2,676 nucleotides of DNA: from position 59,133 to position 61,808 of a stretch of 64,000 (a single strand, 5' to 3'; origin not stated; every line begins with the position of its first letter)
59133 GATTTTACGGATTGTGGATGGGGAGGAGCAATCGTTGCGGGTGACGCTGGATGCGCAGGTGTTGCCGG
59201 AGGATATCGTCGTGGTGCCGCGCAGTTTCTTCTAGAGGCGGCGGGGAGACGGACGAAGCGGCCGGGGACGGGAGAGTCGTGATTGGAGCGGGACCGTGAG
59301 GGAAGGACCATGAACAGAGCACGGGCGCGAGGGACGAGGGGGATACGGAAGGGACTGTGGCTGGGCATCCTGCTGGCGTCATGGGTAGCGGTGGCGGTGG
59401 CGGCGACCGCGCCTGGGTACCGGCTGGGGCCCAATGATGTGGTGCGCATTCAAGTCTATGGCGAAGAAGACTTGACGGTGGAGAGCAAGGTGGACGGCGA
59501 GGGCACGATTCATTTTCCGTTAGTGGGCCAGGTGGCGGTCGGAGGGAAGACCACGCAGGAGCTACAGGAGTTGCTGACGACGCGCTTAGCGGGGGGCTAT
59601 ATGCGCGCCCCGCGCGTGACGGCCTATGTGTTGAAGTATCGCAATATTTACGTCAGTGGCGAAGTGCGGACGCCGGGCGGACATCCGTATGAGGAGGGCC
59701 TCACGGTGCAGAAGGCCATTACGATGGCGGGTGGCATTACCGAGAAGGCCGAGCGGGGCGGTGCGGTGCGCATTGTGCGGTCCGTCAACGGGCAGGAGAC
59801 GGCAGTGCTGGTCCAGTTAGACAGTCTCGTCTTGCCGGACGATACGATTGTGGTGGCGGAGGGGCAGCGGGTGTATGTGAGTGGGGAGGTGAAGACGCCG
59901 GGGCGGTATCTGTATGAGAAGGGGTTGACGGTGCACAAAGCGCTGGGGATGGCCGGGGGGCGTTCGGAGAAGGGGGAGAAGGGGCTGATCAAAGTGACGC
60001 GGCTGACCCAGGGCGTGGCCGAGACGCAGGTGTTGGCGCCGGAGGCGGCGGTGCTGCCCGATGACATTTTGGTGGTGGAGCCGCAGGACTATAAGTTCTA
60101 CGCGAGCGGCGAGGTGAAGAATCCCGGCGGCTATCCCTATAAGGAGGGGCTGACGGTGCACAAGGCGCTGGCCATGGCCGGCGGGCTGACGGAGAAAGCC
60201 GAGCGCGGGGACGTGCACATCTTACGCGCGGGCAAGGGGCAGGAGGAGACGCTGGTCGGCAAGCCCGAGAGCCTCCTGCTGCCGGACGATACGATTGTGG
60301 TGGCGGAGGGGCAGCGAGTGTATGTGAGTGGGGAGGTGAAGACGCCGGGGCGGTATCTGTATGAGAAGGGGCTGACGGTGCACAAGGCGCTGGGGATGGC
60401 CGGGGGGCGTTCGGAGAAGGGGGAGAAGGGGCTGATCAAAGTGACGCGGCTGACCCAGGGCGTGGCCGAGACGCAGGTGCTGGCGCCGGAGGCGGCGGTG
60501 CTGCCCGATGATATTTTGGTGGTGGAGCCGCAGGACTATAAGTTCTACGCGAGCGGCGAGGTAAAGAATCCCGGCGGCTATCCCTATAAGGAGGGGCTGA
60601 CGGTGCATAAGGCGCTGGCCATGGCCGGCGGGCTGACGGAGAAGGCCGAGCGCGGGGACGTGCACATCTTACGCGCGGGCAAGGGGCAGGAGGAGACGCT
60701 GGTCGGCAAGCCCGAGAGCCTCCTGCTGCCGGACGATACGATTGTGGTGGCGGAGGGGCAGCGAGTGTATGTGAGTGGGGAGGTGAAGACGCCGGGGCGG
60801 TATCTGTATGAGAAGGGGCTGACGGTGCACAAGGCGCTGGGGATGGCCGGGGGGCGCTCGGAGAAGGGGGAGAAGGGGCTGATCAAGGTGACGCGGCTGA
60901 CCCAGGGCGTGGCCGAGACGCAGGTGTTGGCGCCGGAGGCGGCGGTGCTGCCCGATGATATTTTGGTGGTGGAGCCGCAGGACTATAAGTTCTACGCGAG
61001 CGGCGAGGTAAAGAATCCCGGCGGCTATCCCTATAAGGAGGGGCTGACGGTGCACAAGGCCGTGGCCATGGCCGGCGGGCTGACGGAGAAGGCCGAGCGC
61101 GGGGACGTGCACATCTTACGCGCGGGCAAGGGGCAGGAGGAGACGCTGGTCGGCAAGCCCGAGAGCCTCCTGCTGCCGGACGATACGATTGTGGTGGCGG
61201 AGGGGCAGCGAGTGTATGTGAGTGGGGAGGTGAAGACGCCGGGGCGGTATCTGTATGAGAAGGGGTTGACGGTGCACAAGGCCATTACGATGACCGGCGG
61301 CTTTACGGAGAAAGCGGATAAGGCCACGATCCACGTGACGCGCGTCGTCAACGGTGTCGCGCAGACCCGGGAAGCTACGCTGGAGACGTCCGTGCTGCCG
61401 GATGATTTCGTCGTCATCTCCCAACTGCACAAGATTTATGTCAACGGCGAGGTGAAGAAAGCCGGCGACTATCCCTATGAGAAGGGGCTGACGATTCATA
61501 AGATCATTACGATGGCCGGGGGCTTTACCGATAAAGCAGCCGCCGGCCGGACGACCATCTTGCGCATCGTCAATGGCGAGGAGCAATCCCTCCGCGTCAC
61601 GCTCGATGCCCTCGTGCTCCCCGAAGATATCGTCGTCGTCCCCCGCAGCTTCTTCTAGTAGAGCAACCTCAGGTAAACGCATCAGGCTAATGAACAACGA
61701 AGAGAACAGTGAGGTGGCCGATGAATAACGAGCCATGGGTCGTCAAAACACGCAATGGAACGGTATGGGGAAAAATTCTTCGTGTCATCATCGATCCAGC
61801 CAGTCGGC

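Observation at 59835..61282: In-frame 447-bp (149-aa, two-SLBB) tandem repeat whose copy number is the only large difference between genes C and E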

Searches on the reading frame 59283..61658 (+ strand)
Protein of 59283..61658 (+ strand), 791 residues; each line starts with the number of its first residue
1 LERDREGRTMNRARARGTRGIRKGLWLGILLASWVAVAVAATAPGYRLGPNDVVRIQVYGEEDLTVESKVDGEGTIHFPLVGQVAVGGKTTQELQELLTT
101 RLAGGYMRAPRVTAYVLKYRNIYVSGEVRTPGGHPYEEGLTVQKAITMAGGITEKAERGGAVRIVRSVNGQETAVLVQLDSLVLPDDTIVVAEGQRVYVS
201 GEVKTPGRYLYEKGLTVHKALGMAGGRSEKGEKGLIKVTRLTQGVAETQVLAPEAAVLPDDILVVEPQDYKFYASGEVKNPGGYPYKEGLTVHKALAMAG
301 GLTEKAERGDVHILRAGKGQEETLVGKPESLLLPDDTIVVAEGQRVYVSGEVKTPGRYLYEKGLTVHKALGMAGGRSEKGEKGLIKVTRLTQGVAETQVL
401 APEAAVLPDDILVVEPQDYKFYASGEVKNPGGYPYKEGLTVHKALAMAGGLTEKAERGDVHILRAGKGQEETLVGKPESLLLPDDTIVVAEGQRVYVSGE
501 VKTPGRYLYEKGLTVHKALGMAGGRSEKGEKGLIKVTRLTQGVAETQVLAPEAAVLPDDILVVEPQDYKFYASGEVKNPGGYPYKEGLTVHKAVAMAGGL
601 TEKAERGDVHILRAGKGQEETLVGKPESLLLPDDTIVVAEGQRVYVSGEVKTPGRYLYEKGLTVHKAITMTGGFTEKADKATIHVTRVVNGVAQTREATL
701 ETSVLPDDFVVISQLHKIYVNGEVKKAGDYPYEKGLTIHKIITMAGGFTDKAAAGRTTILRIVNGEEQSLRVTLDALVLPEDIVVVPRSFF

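Call 9: search_protein_families(library=pfam, proteins=[window:59283-61658:+], max_evalue=0.01)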
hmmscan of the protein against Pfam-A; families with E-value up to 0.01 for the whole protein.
window:59283-61658:+ (791 aa): 8 families
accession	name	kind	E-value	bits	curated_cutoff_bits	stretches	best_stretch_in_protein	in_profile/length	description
PF10531.15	SLBB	-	1.7e-115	377.3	27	9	272-321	2-50/55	SLBB domain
PF22461.2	SLBB_2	-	7.6e-72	237.9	27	9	642-688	1-49/79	SLBB domain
PF02563.21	Poly_export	-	1.6e-23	83.1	28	1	41-115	2-75/77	Polysaccharide biosynthesis/export protein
PF07731.20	Cu-oxidase_2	-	1.6e-05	25.1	20.4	0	334-374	89-129/137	Multicopper oxidase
PF08830.15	DUF1806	-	7.3e-05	23.2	27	0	275-324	54-101/112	Protein of unknown function (DUF1806)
PF17722.6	IFTAP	-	0.0028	18.1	29.3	0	171-200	80-109/234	Intraflagellar transport-associated protein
PF02080.26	TrkA_C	-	0.0048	17.2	27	0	329-351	37-59/71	TrkA-C domain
PF25584.1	zf-CCCH_RBM22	-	0.0079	16.7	53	0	719-737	10-28/36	RBM22 CCCH zinc finger domain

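Call 16: find_homologous_proteins(query=window:59310-61655:+, max_evalue=1e-10)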
Query window:59310-61655:+ (782 aa): 562 proteins with E <= 1e-10 among 8000 candidates; the best 120 are listed.
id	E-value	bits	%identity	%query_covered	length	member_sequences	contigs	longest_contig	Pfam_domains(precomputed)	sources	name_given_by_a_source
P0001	0.0e+0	1516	69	80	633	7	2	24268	PF10531.16,PF02563.22,PF22461.3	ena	-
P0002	0.0e+0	1490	59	96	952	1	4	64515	PF10531.16,PF02563.22,PF22461.3,PF00122.26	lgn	-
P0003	0.0e+0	1407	64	79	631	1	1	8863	PF10531.16,PF02563.22,PF22461.3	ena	-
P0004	0.0e+0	1323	77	99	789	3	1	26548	PF10531.16,PF02563.22,PF22461.3,PF08830.16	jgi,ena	jgi:polysaccharide biosynthesis/export protein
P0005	0.0e+0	1307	77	100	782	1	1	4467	PF10531.16,PF02563.22,PF22461.3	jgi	jgi:polysaccharide biosynthesis/export protein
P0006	0.0e+0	1206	63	80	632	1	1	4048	PF10531.16,PF02563.22,PF22461.3,PF08830.16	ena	-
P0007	0.0e+0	1142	68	95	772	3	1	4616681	PF10531.16,PF14243.12,PF02563.22,PF22461.3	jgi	jgi:protein involved in polysaccharide export with SLBB domain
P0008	0.0e+0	1118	55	77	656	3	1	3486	PF10531.16,PF02563.22,PF22461.3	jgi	jgi:polysaccharide export outer membrane protein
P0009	0.0e+0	1105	57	79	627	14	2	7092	PF10531.16,PF02563.22,PF22461.3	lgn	-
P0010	0.0e+0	1089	62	87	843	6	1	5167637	PF10531.16,PF02563.22,PF22461.3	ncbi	ncbi:SLBB domain-containing protein [Nitrospira sp. Nam74]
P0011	0.0e+0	1081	62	87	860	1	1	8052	PF10531.16,PF02563.22,PF22461.3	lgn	-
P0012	0.0e+0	1081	53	79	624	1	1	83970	PF10531.16,PF02563.22,PF22461.3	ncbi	-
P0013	0.0e+0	1079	71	57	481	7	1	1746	PF10531.16,PF02563.22,PF22461.3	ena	-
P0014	0.0e+0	1073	55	79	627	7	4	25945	PF10531.16,PF02563.22,PF22461.3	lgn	-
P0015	0.0e+0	1059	61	60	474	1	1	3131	PF10531.16,PF02563.22,PF22461.3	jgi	jgi:polysaccharide biosynthesis/export protein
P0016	0.0e+0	1034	96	64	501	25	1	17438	PF10531.16,PF22461.3,PF00122.26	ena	-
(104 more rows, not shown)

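Call 19: find_encoding_contigs(protein=P0016, flank=10000, max_places=6)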
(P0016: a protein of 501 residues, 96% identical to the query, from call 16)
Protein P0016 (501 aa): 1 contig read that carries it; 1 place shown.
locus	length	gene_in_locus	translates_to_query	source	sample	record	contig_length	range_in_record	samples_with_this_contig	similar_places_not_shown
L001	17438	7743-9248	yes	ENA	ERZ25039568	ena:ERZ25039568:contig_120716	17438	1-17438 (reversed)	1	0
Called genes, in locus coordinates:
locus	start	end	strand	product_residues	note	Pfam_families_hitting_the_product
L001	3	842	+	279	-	?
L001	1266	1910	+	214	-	-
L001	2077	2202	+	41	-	-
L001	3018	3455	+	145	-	PF02563:Poly_export, PF22461:SLBB_2, PF10531:SLBB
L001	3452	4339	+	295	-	PF10531:SLBB, PF22461:SLBB_2 (weak), PF10531:SLBB, PF22461:SLBB_2 (weak), PF10531:SLBB, PF22461:SLBB_2 (weak)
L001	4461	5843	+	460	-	PF02563:Poly_export, PF10531:SLBB, PF22461:SLBB_2 (weak), PF10531:SLBB, PF22461:SLBB_2 (weak), PF10531:SLBB, PF22461:SLBB_2 (weak), PF10531:SLBB, +1 more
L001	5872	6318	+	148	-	PF10531:SLBB, PF22461:SLBB_2, PF10531:SLBB, PF22461:SLBB_2 (weak)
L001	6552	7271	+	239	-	PF02563:Poly_export, PF22461:SLBB_2 (weak), PF10531:SLBB, PF22461:SLBB_2 (weak)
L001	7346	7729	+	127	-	PF02563:Poly_export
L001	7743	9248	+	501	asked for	PF10531:SLBB, PF22461:SLBB_2 (weak), PF10531:SLBB, PF10531:SLBB, PF10531:SLBB, PF10531:SLBB, PF22461:SLBB_2, PF10531:SLBB, +5 more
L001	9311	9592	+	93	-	PF05239:PRC (weak)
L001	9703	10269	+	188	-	PF11356:T2SSC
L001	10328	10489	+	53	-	-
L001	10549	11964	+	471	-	PF03958:Secretin_N, PF00263:Secretin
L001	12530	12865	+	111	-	-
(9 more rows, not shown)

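Call 20: find_encoding_contigs(protein=window:59310-61655:+, flank=10000, max_places=6)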
Protein window:59310-61655:+ (782 aa): no gene with exactly this product is on record in the collection.

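Call 23: find_related_loci(query=window:59310-61655:+, collection=genome_contigs, flank=10000)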
Query window:59310-61655:+ (782 aa) in genome_contigs; peptide patterns used: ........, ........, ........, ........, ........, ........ (x = any residue, [..] = any of these).
51 stretches matched a pattern; 17 encode a relative of the query (tblastn E <= 1e-3); 17 distinct loci.
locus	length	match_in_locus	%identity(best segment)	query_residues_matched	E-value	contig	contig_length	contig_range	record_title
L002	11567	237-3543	75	1-782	0e+0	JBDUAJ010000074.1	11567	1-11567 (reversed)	MAG: Nitrospirales bacterium isolate cluster4_bin.189 NODE_14212_length_11567_cov_5.345118, whole genome shotgun sequenc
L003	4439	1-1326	71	112-782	0e+0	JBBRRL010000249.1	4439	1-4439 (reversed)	MAG: Nitrospirales bacterium isolate La5-N1 La5_metabat2.088_K_2255050_L_4439_cov_9.0000, whole genome shotgun sequence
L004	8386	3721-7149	48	2-782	0e+0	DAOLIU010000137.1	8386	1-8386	MAG TPA_asm: Nitrospira sp. isolate AMR_MDS_0292 NODE_835_length_8386_cov_6.882247, whole genome shotgun sequence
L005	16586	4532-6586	44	16-782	1e-153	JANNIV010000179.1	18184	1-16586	MAG: Nitrospira sp. isolate SOY_40_metabat_37 SOY_40_k141_2217425, whole genome shotgun sequence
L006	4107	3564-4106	57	36-782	2e-59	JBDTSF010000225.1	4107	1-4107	MAG: Nitrospirota bacterium isolate cluster3_bin.264 NODE_131864_length_4107_cov_22.943978, whole genome shotgun sequenc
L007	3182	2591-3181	56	37-777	2e-57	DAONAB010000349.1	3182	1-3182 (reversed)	MAG TPA_asm: Nitrospira sp. isolate AMR_MDS_3984 NODE_29626_length_3182_cov_6.822194, whole genome shotgun sequence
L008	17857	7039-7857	37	18-782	1e-36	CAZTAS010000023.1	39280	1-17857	MAG TPA_asm: uncultured Thermodesulfobacteriota bacterium isolate SRP323688_co1_150 genome assembly, contig: NODE_1876_l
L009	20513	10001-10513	41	16-782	3e-35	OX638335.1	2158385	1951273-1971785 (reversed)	MAG: uncultured Gammaproteobacteria bacterium isolate 6ddc5bf2-6eff-4202-ab2d-3bc5a555a517 genome assembly, chromosome:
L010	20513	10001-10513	41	16-782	3e-35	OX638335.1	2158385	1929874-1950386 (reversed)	MAG: uncultured Gammaproteobacteria bacterium isolate 6ddc5bf2-6eff-4202-ab2d-3bc5a555a517 genome assembly, chromosome:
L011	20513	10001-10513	41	16-782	3e-35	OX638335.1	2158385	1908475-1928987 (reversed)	MAG: uncultured Gammaproteobacteria bacterium isolate 6ddc5bf2-6eff-4202-ab2d-3bc5a555a517 genome assembly, chromosome:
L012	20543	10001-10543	43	23-782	6e-35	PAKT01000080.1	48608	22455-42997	MAG: Spongiibacteraceae bacterium isolate SAT61 MHASMcontig_1761617, whole genome shotgun sequence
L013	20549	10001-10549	41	6-782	4e-34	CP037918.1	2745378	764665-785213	Chromatiaceae bacterium isolate CTD079 chromosome, complete genome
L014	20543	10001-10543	41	16-782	1e-33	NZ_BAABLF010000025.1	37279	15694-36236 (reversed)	Ferrimonas gelatinilytica strain JCM 18720 sequence25, whole genome shotgun sequence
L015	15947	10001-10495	37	21-782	5e-29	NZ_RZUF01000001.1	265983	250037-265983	Rheinheimera sp. YQF-1 Scaffold1, whole genome shotgun sequence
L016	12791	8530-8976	39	37-782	8e-29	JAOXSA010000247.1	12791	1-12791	MAG: Amphritea sp. isolate R2S4C1D_S41.017 k141_647926, whole genome shotgun sequence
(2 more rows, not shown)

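Call 24: find_related_loci(query=window:59310-61655:+, collection=metagenome_contigs, flank=10000)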
Query window:59310-61655:+ (782 aa) in metagenome_contigs; peptide patterns used: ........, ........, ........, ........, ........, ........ (x = any residue, [..] = any of these).
77 stretches matched a pattern; 35 encode a relative of the query (tblastn E <= 1e-3); 35 distinct loci.
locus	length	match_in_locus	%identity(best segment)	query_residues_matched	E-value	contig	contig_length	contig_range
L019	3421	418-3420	98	1-782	0e+0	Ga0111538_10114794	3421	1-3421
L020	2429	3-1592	81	101-782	0e+0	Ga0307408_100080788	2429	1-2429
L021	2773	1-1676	86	1-782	0e+0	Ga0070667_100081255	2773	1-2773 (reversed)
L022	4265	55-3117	68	5-782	0e+0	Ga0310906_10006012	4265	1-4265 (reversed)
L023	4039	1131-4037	52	16-782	0e+0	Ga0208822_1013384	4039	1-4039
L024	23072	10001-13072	54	25-782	0e+0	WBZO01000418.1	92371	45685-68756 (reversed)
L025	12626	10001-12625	53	10-782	0e+0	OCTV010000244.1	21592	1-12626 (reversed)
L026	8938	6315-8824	65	3-782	0e+0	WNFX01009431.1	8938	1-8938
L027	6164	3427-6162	63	5-782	0e+0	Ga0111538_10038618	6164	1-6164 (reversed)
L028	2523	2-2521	99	1-782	0e+0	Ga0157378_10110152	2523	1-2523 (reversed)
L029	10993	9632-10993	66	18-778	0e+0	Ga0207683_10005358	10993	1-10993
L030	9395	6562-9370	62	20-782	3e-178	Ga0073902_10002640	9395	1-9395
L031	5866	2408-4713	52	16-782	2e-151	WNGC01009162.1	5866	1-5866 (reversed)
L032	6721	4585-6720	53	16-782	2e-135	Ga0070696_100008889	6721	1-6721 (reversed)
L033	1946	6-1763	63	13-782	4e-133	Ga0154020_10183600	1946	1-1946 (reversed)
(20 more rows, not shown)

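Call 29: search_protein_families(library=ncbifam, proteins=[window:59310-61658:+], max_evalue=0.001)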
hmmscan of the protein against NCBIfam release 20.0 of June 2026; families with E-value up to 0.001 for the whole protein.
window:59310-61658:+ (782 aa): 9 families
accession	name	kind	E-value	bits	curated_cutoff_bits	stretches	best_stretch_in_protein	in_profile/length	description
TIGR03028.1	EpsE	equivalog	1.8e-98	328.6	262.65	8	37-256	2-234/239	polysaccharide export protein EpsE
TIGR03027.2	pepcterm_export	equivalog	1.6e-75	252.5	180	6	37-176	3-147/169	XrtA/PEP-CTERM system exopolysaccharide export protein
NF011658.0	PRK15078.1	subfamily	4.3e-52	177.1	333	4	37-218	85-288/380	polysaccharide export protein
NF041843.1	EpsY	equivalog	4.6e-51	173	320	5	35-163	51-179/211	exopolysaccharide export protein EpsY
NF045978.1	ComEA_MAG0490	equivalog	2.9e-22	79.2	98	0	704-736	38-70/162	MAG0490 family ComEA-like DNA-binding protein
TIGR01959.1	nuoF_fam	equivalog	1.3e-10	40.3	558.65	0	184-243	232-288/410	NADH-quinone oxidoreductase subunit NuoF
NF007572.0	PRK10203.1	equivalog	5.5e-05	23.5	155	0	599-633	9-44/122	hypothetical protein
NF007748.0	PRK10428.1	equivalog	7.5e-05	22.7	113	0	622-652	24-52/69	hypothetical protein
TIGR03000.1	plancto_dom_1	domain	0.0007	19.5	43.1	0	173-195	7-29/75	TIGR03000 domain-containing protein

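Call 47: find_encoding_contigs(protein=P0007, flank=10000, max_places=3)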
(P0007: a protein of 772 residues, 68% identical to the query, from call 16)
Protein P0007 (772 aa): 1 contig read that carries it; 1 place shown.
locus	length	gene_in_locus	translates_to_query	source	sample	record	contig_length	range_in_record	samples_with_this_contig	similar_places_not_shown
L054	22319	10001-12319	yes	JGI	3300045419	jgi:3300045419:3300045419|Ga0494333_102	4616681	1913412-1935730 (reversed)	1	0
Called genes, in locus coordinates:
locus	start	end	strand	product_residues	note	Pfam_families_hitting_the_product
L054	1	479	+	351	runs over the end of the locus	PF13439:Glyco_transf_4 (weak), PF13477:Glyco_trans_4_2, PF13579:Glyco_trans_4_4, PF00534:Glycos_transf_1, PF13692:Glyco_trans_1_4, PF13524:Glyco_trans_1_2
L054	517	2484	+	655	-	PF00953:Glycos_transf_4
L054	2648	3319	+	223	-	PF02397:Bac_transf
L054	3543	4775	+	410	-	PF13477:Glyco_trans_4_2, PF13439:Glyco_transf_4, PF13579:Glyco_trans_4_4, PF20706:GT4-conflict (weak), PF00534:Glycos_transf_1, PF13692:Glyco_trans_1_4, PF13524:Glyco_trans_1_2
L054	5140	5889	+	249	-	PF08241:Methyltransf_11 (faint)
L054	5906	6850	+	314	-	PF01522:Polysacc_deac_1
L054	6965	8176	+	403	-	PF00155:Aminotran_1_2, PF01041:DegT_DnrJ_EryC1, PF00266:Aminotran_5 (weak), PF01053:Cys_Met_Meta_PP, PF01212:Beta_elim_lyase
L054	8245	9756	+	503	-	PF01073:3Beta_HSD, PF01370:Epimerase, PF02719:Polysacc_synt_2, PF04321:RmlD_sub_bind, PF05368:NmrA, PF13460:NAD_binding_10, PF16363:GDP_Man_Dehyd, PF07993:NAD_binding_4 (weak)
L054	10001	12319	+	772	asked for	PF02563:Poly_export, PF10531:SLBB, PF22461:SLBB_2, PF10531:SLBB, PF10531:SLBB, PF10531:SLBB, PF10531:SLBB, PF10531:SLBB, +12 more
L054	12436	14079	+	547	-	PF02563:Poly_export, PF10531:SLBB, PF22461:SLBB_2 (weak), PF10531:SLBB, PF22461:SLBB_2 (weak), PF10531:SLBB, PF22461:SLBB_2, PF10531:SLBB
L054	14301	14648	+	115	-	-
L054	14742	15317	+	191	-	PF11356:T2SSC (faint)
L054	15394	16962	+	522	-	PF21305:type_II_gspD_N0, PF03958:Secretin_N, PF00263:Secretin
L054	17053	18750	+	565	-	PF05157:MshEN, PF00437:T2SSE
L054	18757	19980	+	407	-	PF28597:T2SSF_N, PF00482:T2SSF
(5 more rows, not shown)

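Call 48: find_encoding_contigs(protein=P0010, flank=10000, max_places=3)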
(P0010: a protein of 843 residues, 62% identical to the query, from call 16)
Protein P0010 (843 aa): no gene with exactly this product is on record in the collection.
